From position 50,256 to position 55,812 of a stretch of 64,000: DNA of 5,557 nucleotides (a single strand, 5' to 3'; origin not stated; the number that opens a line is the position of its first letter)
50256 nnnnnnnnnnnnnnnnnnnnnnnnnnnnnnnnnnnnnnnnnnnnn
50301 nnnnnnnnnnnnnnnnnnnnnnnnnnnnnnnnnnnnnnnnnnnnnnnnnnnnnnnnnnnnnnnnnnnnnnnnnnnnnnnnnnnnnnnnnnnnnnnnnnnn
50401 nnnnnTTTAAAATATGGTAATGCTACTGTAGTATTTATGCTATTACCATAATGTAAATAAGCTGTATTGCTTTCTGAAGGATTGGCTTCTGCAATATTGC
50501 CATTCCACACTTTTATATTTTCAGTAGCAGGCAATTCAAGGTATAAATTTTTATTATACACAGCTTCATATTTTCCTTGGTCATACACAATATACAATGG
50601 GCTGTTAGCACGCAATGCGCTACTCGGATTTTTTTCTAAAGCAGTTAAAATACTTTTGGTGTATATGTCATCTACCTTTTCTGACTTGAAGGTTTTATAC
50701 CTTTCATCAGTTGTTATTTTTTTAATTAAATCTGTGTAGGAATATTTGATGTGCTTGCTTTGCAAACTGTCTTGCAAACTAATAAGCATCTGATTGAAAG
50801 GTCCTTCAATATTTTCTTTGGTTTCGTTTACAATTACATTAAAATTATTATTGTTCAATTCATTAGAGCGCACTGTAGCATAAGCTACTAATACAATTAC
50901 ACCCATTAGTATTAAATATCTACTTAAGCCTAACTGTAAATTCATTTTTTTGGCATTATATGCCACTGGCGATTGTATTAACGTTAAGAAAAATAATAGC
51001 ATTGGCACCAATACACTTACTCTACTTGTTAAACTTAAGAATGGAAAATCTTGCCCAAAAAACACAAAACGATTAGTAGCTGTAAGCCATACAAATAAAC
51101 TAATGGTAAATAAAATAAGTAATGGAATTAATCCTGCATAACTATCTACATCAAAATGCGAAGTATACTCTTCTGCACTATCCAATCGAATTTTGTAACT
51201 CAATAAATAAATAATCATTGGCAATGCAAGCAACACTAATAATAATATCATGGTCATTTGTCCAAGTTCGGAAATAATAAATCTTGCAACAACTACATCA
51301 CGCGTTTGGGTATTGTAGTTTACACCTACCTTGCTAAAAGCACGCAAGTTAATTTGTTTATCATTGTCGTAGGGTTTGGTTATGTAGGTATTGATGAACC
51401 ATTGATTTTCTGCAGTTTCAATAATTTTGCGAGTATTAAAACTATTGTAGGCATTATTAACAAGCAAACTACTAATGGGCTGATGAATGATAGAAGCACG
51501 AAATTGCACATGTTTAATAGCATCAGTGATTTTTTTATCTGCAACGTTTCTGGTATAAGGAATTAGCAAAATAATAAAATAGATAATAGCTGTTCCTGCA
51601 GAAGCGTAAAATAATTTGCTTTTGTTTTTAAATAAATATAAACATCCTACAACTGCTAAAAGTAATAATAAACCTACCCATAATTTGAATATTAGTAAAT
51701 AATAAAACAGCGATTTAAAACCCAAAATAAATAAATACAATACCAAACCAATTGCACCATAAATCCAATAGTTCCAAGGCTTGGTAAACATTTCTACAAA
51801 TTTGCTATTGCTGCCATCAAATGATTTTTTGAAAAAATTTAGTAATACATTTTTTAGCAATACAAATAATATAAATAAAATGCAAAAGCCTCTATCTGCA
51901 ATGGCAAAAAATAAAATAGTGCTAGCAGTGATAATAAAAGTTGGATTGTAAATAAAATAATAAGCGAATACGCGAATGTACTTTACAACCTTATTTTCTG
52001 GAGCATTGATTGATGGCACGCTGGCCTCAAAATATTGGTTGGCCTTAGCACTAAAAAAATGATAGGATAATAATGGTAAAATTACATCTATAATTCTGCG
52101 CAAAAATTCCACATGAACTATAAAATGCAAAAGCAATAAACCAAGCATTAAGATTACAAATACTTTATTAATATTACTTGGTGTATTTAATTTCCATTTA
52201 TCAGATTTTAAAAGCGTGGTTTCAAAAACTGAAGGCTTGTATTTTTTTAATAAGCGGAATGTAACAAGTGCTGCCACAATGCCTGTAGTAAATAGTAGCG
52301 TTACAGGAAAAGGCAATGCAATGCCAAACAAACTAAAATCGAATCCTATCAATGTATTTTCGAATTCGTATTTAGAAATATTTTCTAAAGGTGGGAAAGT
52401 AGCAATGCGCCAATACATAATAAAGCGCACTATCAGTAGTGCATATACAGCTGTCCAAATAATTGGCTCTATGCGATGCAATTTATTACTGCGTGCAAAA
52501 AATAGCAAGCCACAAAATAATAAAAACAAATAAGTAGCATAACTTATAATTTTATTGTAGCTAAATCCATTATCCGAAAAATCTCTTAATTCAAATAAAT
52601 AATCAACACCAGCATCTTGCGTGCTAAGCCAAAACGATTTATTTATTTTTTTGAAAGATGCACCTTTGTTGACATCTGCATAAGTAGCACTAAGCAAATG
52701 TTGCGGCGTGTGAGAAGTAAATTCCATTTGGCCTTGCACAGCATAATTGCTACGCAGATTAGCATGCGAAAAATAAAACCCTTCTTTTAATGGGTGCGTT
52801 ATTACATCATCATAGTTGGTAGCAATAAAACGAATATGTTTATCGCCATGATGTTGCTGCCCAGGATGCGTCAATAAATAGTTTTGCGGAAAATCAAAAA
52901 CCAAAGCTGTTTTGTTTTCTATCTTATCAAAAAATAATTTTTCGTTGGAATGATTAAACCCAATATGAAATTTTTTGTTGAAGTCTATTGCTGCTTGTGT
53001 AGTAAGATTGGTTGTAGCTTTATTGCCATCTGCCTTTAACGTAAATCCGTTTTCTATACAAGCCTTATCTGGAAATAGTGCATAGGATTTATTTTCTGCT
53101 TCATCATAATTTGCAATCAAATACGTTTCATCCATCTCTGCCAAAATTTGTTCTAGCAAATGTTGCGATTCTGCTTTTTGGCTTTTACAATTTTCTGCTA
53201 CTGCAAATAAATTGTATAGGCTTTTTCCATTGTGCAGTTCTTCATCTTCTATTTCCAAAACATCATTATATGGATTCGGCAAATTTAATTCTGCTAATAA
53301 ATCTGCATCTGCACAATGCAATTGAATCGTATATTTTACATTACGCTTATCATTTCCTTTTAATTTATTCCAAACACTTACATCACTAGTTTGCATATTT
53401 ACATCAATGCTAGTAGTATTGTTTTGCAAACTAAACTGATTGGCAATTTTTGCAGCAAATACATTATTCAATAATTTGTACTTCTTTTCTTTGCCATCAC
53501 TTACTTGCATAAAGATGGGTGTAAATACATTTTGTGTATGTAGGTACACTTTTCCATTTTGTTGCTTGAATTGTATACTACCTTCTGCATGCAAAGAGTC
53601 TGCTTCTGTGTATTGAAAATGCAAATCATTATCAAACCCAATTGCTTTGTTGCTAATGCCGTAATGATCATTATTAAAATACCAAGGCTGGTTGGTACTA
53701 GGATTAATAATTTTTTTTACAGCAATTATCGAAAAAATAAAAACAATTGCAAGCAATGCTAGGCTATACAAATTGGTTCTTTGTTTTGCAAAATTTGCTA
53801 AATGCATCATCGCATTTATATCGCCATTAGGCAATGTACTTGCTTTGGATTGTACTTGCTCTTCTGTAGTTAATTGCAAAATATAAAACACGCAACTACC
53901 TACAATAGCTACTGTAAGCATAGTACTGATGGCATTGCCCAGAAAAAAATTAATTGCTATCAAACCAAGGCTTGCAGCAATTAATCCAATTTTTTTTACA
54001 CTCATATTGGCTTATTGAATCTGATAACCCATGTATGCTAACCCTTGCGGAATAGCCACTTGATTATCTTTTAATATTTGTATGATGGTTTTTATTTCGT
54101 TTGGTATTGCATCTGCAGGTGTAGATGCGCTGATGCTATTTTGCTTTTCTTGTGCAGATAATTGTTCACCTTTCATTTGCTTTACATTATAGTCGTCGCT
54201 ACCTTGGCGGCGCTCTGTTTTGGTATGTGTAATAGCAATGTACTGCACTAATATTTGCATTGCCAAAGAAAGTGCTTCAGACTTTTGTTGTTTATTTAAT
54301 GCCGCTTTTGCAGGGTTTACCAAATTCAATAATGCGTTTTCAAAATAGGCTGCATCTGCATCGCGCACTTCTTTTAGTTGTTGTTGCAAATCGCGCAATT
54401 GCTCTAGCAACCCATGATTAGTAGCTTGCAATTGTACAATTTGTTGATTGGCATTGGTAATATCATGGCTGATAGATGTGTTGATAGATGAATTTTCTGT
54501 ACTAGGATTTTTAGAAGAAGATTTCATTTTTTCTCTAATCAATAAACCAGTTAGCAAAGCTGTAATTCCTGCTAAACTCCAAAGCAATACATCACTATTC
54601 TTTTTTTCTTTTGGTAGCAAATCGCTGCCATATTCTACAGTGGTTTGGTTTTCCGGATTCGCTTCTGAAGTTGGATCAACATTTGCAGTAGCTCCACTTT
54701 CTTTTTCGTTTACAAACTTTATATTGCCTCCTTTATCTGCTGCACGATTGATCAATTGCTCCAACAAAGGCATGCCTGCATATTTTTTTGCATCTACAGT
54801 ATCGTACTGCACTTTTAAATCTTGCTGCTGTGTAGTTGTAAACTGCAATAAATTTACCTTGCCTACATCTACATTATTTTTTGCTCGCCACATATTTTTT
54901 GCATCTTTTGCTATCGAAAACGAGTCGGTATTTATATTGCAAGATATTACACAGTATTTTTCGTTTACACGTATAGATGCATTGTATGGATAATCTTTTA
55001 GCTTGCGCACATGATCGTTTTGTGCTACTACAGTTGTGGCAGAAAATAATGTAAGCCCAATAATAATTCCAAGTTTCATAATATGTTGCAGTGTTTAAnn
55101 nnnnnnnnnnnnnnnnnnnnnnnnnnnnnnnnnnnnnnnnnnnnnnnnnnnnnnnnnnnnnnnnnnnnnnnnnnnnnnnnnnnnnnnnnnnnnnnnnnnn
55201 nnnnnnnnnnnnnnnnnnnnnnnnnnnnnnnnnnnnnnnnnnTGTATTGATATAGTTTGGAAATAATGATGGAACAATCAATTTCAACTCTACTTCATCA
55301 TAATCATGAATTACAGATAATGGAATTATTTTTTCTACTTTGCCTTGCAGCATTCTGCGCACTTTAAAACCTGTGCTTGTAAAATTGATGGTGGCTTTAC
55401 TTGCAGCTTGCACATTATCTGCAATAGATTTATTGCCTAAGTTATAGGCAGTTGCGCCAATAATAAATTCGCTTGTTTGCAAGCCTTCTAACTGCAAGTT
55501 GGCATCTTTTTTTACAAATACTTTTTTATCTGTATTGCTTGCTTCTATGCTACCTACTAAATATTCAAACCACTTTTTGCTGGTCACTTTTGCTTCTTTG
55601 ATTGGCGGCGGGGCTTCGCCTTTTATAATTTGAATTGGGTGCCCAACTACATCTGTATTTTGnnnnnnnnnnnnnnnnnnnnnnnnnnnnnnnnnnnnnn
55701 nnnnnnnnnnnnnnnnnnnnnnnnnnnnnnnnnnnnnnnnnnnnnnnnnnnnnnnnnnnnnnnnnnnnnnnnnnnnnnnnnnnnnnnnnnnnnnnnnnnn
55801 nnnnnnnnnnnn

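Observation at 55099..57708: Operon-leading 869-aa actin/Hsp70-fold ATPase with large terminal extensions and a polyproline plus DLLF C-terminus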

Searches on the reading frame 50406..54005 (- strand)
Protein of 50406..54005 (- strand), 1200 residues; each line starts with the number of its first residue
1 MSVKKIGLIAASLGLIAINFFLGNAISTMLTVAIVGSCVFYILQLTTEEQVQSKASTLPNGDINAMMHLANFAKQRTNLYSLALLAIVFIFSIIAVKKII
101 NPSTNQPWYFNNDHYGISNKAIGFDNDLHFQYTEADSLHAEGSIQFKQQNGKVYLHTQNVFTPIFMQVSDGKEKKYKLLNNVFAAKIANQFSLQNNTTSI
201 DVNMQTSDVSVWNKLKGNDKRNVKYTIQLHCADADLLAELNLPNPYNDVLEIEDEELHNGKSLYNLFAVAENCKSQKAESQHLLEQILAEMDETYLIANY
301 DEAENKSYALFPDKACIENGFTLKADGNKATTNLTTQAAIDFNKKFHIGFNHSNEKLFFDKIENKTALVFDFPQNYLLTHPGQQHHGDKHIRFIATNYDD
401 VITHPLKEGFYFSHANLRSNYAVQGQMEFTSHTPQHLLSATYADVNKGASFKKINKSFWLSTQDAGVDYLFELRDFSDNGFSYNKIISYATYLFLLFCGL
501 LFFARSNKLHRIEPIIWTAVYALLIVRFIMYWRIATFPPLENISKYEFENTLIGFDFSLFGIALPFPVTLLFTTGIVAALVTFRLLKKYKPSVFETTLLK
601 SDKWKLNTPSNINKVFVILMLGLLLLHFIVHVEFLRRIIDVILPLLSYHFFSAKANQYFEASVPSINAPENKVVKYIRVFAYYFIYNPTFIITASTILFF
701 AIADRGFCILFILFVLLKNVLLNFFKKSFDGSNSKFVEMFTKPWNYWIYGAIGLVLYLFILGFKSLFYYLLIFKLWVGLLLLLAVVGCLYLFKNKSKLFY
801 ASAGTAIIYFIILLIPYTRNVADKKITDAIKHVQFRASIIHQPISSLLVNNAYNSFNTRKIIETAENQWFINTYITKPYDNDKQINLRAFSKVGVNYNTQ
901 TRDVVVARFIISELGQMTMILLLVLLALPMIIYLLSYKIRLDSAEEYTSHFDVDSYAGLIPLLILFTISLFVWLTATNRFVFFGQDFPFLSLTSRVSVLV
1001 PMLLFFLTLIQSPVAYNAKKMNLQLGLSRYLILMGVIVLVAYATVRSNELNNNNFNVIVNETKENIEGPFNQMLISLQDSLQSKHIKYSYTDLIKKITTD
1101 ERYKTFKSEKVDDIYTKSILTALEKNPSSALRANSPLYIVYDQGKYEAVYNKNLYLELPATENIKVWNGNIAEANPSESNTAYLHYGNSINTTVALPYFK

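Call 54: predict_structure(alignment_id=A4)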
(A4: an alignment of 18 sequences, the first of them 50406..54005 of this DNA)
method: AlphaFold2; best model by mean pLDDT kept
length: 1200 residues; sequences in the alignment: 18
mean_pLDDT: 63.8   pTM: 0.53
mean pLDDT of the five models: 63.8, 63.4, 58.8, 58.4, 58.1
residues with pLDDT >= 90: 42; 70-90: 527; 50-70: 307; < 50: 324
segments of 3 or more residues with pLDDT < 50: 104-119, 134-140, 371-468, 470-476, 538-544, 727-734, 835-901, 938-955, 978-985, 1013-1026, 1044-1057, 1153-1200
pLDDT, mean of each block of 10 residues (from residue 1): 56 71 78 86 75 71 74 82 90 83 44 39 58 45 71 79 78 77 87 90 81 61 88 83 85 81 81 79 84 85 81 86 89 84 61 59 65 30 27 33 33 27 34 35 35 34 44 48 81 91 73 85 85 59 52 68 77 86 77 53 66 84 84 71 77 66 55 66 68 83 72 74 52 48 60 67 55 74 79 72 84 81 68 49 41 37 37 32 27 34 55 67 81 56 37 52 75 56 48 62 76 42 48 61 44 42 79 85 76 83 82 70 72 65 74 39 25 34 36 34
secondary structure, 60 per line:
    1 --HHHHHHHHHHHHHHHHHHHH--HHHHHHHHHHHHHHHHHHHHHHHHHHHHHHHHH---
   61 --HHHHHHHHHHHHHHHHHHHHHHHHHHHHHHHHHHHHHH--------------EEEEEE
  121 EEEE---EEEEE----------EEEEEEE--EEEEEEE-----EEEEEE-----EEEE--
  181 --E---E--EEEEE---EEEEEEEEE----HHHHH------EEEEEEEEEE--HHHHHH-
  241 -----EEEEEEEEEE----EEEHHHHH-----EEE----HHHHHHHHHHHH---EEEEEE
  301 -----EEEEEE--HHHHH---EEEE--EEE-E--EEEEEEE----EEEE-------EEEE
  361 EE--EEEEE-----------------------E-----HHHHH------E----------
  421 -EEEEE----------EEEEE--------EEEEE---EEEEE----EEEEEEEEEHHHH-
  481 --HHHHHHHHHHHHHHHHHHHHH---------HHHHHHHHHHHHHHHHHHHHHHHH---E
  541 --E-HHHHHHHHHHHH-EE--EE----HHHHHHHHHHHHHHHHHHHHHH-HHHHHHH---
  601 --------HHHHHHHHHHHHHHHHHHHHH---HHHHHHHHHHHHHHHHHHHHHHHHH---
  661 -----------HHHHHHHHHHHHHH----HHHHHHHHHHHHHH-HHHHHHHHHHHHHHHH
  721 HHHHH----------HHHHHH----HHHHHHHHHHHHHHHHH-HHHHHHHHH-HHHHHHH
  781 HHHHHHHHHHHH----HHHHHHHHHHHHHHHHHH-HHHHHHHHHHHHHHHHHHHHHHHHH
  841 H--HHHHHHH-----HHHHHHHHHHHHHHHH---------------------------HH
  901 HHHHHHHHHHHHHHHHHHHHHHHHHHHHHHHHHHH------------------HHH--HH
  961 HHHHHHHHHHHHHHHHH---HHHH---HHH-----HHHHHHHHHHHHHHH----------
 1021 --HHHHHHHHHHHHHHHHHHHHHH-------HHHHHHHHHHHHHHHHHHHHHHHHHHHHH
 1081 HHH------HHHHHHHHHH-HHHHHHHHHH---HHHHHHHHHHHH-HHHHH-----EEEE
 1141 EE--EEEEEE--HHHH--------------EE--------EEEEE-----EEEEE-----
elements in order (helices of 4 or more, strands of 3 or more residues): H3-22 H25-57 H63-100 E115-124 E128-132 E143-149 E152-158 E164-169 E175-178 E190-194 E198-206 H211-215 E222-231 H234-239 E246-255 E260-262 H263-267 E273-275 H280-291 E295-300 E306-311 H314-318 E322-325 E328-330 E335-341 E346-349 E357-362 E365-369 H399-403 E422-426 E437-441 E450-454 E458-462 E467-475 H476-479 H483-503 H513-536 H545-556 H568-589 H591-597 H609-629 H633-657 H672-685 H690-703 H705-725 H736-741 H746-762 H764-772 H774-792 H797-814 H816-841 H844-850 H856-871 H899-935 H959-977 H981-984 H996-1010 H1023-1044 H1052-1083 H1090-1099 H1101-1110 H1114-1125 H1127-1131 E1137-1142 E1145-1150 H1153-1156 E1181-1185 E1191-1195

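Call 58: fold_search(model_id=the predicted structure, library=pdb)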
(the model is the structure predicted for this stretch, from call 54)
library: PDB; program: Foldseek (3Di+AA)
matches with E <= 10: 178; with E <= 0.001: 0
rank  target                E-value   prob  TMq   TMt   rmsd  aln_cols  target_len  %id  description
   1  9cbc_B                8.6e-01  0.02  0.05  0.05  43.2      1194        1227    9  Yersinia entomophaga holotoxin complex in pore conformation (released 2025-12-31)
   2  3m62_A                1.1e+00  0.05  0.08  0.09  35.6       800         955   12  Crystal structure of Ufd2 in complex with the ubiquitin-like (UBL) domain of Rad23 (released 2010-04-28)
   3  3ew2_G                1.2e+00  0.15  0.03  0.28  18.2       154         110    3  Crystal structure of rhizavidin-biotin complex (released 2008-12-23)
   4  2een_B                1.3e+00  0.08  0.04  0.17  24.8       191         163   12  Structure of PH1819 protein from Pyrococcus Horikoshii OT3 (released 2007-08-21)
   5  8bbg_C                1.4e+00  0.02  0.05  0.05  48.7       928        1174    8  Structure of the IFT-A complex; anterograde IFT-A train model (released 2022-12-21)
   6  7zdw_C                1.5e+00  0.06  0.06  0.10  28.7       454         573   16  IF(heme/confined) conformation of CydDC mutant (E500Q.C) in AMP-PNP(CydD) bound state (Dataset-22) (released 2023-04-19)
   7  4inn_B                1.5e+00  0.03  0.03  0.11  21.3       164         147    8  Protein HP1028 from the human pathogen Helicobacter pylori belongs to the lipocalin family (released 2013-07-31)
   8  9o83_D                1.6e+00  0.03  0.06  0.07  32.8       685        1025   10  Cryo-EM structure of apo rabbit TRPM3 having 1 resting and 3 activated subunits at 37 degrees Celsius (released 2025-12-17)
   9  7vwk_A                1.6e+00  0.03  0.04  0.09  21.2       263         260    7  The product template domain of AviM (released 2022-06-08)
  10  2gid_A                1.7e+00  0.09  0.03  0.19  19.1       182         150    6  Crystal structures of trypanosoma bruciei MRP1/MRP2 (released 2006-09-05)
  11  8xki_B                1.8e+00  0.03  0.03  0.04  21.3       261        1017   11  A neutralizing nanobody VHH60 against wt SARS-CoV-2 (released 2024-07-10)
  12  3ew1_E                1.8e+00  0.12  0.03  0.24  18.1       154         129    4  Crystal structure of rhizavidin (released 2008-12-23)
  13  8si4_A                1.8e+00  0.04  0.08  0.08  32.2       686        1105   11  Cryo-EM structure of TRPM7 N1098Q mutant in GDN detergent in open state (released 2023-05-17)
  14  3ew1_B                1.9e+00  0.12  0.03  0.24  18.5       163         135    4  Crystal structure of rhizavidin (released 2008-12-23)
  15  2jgs_B                2.0e+00  0.08  0.04  0.23  19.9       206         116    5  Circular permutant of avidin (released 2008-03-04)
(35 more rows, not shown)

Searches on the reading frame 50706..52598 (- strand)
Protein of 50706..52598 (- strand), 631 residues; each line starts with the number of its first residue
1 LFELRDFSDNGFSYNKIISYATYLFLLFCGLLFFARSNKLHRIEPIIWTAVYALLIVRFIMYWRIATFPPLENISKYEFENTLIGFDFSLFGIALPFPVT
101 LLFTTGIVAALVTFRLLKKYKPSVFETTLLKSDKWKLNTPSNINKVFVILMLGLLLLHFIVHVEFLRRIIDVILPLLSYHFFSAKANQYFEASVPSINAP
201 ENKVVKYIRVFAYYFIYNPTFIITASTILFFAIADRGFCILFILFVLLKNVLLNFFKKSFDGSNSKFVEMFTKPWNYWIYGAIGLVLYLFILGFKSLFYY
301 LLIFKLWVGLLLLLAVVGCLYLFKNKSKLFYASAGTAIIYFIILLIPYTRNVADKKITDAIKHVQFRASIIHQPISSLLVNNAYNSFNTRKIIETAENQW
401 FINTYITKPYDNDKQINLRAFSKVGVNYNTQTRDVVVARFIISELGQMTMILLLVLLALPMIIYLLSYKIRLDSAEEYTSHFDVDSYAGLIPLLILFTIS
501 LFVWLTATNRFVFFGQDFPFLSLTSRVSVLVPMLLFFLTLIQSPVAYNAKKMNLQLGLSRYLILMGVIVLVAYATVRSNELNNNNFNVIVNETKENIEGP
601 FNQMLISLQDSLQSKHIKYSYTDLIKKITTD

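Call 30: find_homologous_proteins(query=A3, max_evalue=0.01)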
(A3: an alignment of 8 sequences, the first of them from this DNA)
Query A3 (8 sequences) (631 aa, profile of the alignment): 2 proteins with E <= 0.01 among 8000 candidates.
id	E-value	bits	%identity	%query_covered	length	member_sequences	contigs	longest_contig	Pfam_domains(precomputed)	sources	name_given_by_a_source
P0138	7.6e-167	575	56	57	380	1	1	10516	-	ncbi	-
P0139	2.7e-165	570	44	76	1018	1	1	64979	-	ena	-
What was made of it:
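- On SEDS glycosyltransferase (FtsW/RodA) or GT-C (ArnT-like) (context: membrane domain of the 1824-aa partner): The profile search found no outside relatives (call 30).
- Tried and rejected: A profile search of the TM region returned only two fragments of the same family (call 30).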

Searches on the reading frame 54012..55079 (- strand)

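Call 4: search_protein_families(library=pfam, proteins=[window:54012-55079:-], max_evalue=1)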
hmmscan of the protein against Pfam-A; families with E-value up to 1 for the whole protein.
window:54012-55079:- (355 aa): 7 families
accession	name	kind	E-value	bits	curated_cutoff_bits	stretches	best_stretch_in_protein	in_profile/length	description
PF15960.10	DUF4763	-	0.001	18.8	30.1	1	181-241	60-121/236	Domain of unknown function (DUF4763)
PF04961.17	FTCD_C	-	0.0038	17.4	24.5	1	206-275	38-107/182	Formiminotransferase-cyclodeaminase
PF16559.10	GIT_CC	-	0.0072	16.4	28.7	1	206-237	24-55/66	GIT coiled-coil Rho guanine nucleotide exchange factor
PF01763.21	Herpes_UL6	-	0.011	14.8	27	1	197-280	363-447/562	Herpesvirus UL6 like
PF23724.1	Dredd_2nd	-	0.034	14.9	27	1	222-282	24-83/99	Caspase-8, second domain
PF04977.20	DivIC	-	0.59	10.4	28.9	1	206-242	18-55/80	Septum formation initiator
PF22966.1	INTS7_C_plants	-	0.63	10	27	1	26-68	32-74/172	Integrator complex subunit 7, C-terminal domain in plants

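Call 5: search_protein_families(library=ncbifam, proteins=[window:54012-55079:-], max_evalue=1)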
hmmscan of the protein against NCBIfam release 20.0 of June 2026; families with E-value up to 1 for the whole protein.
window:54012-55079:- (355 aa): 1 family
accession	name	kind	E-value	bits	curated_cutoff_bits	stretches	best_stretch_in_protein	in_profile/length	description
NF038328.1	c-di-AMP_CdaS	exception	0.057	13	225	1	199-254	5-60/191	sporulation-specific diadenylate cyclase CdaS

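Call 38: search_protein_families(library=padloc, proteins=[window:54012-55079:-], max_evalue=0.1)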
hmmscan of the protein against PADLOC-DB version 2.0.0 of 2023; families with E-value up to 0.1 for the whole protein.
window:54012-55079:- (355 aa): 2 families
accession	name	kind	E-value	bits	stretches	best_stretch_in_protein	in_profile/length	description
PDLC04407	PDC-M09A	-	0.00092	16.8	1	167-249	176-257/282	-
PDLC04406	PDC-M09A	-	0.0063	14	1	167-260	219-315/330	-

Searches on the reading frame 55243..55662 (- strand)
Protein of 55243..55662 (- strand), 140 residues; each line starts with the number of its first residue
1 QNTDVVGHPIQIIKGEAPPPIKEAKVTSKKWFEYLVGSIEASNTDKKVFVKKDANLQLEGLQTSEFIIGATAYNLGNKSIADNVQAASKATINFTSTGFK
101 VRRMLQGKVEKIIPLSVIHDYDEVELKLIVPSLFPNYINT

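Call 92: search_solved_structures(query=A8, max_evalue=10)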
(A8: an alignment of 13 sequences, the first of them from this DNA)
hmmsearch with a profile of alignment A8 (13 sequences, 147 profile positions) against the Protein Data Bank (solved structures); distinct sequences matched with E-value up to 10: 2.
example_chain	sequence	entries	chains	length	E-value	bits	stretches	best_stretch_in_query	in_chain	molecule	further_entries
8de7_B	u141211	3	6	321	1.1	12.4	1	23-84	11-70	Potassium channel, subfamily K, member 2a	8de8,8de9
9dbr_A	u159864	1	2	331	1.2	12.4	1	23-84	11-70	Potassium channel subfamily K member 2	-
